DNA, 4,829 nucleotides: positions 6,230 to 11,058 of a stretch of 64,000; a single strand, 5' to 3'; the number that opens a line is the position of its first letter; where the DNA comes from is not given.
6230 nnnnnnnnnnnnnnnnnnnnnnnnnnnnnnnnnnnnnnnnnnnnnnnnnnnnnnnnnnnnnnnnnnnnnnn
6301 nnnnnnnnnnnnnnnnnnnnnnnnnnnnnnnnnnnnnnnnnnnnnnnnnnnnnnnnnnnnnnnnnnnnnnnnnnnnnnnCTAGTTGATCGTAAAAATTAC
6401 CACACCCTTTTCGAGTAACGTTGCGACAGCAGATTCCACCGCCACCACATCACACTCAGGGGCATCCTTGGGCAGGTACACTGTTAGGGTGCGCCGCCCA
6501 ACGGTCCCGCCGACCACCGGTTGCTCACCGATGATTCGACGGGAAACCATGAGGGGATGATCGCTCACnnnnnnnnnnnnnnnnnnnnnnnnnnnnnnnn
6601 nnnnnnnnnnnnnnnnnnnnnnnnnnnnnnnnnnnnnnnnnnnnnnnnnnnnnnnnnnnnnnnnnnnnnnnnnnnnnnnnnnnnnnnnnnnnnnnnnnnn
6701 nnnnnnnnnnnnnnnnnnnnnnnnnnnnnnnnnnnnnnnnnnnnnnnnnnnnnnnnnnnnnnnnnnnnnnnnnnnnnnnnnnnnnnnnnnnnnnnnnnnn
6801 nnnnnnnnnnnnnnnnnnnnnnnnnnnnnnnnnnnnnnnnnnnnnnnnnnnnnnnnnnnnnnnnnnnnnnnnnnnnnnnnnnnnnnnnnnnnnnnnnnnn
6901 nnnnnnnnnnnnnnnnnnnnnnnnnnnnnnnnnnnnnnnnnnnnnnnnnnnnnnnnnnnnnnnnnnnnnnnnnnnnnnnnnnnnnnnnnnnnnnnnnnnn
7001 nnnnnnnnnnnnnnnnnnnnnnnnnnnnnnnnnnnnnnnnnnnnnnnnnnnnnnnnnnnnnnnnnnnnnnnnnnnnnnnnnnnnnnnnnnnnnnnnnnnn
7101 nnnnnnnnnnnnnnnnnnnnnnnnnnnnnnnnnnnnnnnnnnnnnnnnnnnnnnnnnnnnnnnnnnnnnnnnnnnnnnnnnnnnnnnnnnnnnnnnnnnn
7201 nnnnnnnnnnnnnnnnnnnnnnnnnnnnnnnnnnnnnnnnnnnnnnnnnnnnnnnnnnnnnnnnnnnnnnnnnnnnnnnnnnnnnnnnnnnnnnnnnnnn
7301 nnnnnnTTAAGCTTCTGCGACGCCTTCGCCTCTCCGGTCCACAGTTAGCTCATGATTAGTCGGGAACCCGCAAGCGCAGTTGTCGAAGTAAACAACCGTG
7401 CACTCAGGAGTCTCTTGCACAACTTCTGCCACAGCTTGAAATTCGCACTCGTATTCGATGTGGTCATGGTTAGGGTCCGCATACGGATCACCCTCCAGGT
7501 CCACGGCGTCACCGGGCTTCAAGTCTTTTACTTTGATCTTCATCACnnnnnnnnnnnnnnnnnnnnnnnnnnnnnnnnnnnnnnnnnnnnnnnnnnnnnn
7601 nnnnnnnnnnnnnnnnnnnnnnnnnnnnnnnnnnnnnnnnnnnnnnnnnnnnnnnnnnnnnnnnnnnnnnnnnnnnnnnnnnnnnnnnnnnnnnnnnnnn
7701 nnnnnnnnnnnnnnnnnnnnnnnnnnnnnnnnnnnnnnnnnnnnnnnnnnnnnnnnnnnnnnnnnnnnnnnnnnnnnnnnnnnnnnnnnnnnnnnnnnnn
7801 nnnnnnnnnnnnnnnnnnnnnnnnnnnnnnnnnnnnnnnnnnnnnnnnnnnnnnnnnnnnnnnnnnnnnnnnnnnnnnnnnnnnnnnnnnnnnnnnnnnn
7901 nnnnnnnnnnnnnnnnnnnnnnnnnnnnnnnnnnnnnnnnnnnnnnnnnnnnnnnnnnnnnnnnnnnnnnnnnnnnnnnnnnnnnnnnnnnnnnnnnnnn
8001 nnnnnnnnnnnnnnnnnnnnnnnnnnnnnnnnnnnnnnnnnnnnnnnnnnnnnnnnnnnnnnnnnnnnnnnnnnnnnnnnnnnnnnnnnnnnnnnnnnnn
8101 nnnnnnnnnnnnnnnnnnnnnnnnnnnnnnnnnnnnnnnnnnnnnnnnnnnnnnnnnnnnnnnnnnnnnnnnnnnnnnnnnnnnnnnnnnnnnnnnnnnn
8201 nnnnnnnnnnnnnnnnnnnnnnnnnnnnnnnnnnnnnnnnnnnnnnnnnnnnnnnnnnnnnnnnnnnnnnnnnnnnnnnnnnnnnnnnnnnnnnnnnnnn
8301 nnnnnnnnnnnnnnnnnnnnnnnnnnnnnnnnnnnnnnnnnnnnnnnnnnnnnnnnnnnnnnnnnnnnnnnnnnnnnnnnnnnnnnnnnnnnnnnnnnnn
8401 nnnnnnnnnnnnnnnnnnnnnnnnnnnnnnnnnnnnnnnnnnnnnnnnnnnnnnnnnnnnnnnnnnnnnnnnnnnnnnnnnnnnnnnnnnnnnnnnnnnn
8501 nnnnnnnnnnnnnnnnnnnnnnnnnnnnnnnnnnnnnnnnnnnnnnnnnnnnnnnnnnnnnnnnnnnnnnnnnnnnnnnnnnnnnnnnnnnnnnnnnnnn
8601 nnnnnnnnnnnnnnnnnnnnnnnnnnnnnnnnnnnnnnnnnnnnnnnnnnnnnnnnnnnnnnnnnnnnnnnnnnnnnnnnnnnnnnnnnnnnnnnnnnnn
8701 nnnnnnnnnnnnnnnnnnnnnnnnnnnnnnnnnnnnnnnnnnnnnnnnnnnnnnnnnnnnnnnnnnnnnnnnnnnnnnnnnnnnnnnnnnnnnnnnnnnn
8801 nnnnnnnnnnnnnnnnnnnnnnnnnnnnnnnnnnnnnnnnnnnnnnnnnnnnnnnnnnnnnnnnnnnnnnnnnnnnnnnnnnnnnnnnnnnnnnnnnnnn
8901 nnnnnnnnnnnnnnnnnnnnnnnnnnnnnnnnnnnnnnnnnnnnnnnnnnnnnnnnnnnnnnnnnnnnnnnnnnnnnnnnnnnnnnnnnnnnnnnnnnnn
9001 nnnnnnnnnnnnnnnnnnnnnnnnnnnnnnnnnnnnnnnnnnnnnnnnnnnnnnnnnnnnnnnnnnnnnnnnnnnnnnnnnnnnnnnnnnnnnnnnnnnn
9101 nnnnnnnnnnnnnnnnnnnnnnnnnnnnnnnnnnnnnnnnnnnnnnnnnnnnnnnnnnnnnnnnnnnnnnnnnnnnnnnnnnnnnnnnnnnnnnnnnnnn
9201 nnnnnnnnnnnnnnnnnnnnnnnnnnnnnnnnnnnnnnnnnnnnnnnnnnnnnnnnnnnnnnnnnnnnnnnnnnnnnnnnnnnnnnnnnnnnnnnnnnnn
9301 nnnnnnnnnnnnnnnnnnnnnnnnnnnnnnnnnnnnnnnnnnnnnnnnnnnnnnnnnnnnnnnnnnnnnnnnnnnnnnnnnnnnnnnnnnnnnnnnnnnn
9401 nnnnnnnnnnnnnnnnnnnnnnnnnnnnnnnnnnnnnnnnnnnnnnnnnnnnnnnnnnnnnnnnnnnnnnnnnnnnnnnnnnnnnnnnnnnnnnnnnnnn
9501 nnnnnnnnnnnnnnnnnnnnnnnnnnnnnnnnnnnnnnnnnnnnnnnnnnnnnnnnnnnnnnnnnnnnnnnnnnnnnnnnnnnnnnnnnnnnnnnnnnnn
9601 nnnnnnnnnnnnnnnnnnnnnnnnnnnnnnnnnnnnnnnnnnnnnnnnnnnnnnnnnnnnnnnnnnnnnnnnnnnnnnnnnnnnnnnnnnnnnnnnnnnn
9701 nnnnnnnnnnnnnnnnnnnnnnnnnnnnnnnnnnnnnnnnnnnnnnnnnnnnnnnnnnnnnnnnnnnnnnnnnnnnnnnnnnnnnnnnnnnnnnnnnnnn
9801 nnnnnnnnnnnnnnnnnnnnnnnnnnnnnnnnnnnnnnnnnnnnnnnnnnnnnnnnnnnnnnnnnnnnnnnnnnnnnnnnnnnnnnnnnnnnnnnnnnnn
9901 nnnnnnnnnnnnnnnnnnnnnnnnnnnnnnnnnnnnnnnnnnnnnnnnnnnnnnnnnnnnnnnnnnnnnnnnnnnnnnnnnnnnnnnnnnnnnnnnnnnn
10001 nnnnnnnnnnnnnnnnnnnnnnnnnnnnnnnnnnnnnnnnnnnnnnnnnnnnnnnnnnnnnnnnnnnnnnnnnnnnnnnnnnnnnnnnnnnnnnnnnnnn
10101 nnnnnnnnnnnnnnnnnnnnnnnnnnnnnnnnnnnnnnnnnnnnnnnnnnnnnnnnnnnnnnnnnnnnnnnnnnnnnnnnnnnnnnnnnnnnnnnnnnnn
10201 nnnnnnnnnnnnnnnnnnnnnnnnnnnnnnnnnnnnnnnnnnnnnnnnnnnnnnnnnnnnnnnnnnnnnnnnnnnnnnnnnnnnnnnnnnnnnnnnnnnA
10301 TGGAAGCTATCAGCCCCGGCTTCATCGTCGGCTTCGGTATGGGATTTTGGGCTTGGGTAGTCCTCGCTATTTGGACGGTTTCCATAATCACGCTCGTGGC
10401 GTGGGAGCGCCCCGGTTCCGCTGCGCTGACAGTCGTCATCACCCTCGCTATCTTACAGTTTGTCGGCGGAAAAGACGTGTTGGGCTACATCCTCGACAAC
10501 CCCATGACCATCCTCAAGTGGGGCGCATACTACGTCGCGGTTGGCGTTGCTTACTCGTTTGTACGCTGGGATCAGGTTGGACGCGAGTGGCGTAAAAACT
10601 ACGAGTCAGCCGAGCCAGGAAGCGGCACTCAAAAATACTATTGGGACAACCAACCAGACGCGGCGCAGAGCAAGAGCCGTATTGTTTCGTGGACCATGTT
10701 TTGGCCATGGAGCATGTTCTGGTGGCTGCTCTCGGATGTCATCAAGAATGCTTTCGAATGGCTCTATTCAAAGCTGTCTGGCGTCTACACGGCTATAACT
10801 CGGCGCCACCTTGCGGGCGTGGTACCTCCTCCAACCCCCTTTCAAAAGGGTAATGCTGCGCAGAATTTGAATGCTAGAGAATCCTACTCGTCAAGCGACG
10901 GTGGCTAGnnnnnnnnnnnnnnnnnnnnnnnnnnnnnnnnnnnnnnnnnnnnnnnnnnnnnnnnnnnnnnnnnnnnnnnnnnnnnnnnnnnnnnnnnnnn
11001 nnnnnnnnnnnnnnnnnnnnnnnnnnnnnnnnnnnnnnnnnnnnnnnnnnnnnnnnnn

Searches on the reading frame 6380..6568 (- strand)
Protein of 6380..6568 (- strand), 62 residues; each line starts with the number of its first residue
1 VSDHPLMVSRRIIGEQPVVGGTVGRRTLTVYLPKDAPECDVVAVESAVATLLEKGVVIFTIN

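Call 5: search_protein_families(library=phrogs, proteins=[window:6380-6568:-], max_evalue=0.01)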
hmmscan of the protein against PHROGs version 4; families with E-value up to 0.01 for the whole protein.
window:6380-6568:- (62 aa): 0 families

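Call 35: search_protein_families(library=pfam, proteins=[window:6380-6568:-], max_evalue=0.1)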
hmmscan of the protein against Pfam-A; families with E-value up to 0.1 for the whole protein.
window:6380-6568:- (62 aa): 0 families

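Call 42: search_protein_families(library=ncbifam, proteins=[window:6380-6568:-], max_evalue=0.1)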
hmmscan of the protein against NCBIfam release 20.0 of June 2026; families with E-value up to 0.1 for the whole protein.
window:6380-6568:- (62 aa): 0 families

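Call 72: find_homologous_proteins(query=window:6380-6568:-, max_evalue=0.001)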
Query window:6380-6568:- (62 aa): 1 proteins with E <= 0.001 among 1 candidates.
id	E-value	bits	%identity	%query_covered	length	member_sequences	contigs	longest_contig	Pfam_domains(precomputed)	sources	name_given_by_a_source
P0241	1.1e-31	124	98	100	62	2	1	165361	-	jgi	-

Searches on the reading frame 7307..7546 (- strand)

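Call 5: search_protein_families(library=phrogs, proteins=[window:7307-7546:-], max_evalue=0.01)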
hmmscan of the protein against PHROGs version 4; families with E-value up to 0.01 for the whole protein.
window:7307-7546:- (79 aa): 1 family
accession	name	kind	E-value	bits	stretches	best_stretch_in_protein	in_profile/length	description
phrog_32600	-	unknown function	0.0023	19.1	1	2-44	8-50/113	-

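Call 35: search_protein_families(library=pfam, proteins=[window:7307-7546:-], max_evalue=0.1)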
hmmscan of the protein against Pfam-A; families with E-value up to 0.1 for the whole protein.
window:7307-7546:- (79 aa): 0 families

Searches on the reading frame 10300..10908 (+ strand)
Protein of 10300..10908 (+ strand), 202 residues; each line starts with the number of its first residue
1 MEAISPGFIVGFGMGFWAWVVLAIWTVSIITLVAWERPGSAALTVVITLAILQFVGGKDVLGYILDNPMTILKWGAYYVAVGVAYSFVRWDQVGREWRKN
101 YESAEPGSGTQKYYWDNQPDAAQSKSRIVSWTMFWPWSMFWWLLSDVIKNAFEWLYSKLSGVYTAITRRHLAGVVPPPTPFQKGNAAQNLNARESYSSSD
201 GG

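Call 35: search_protein_families(library=pfam, proteins=[window:10300-10908:+], max_evalue=0.1)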
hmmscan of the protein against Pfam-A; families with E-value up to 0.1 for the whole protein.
window:10300-10908:+ (202 aa): 1 family
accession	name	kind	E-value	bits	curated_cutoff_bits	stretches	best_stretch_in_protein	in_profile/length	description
PF07791.16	Imm11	-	0.032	14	22.1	1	101-153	32-82/194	Immunity protein family (Imm11)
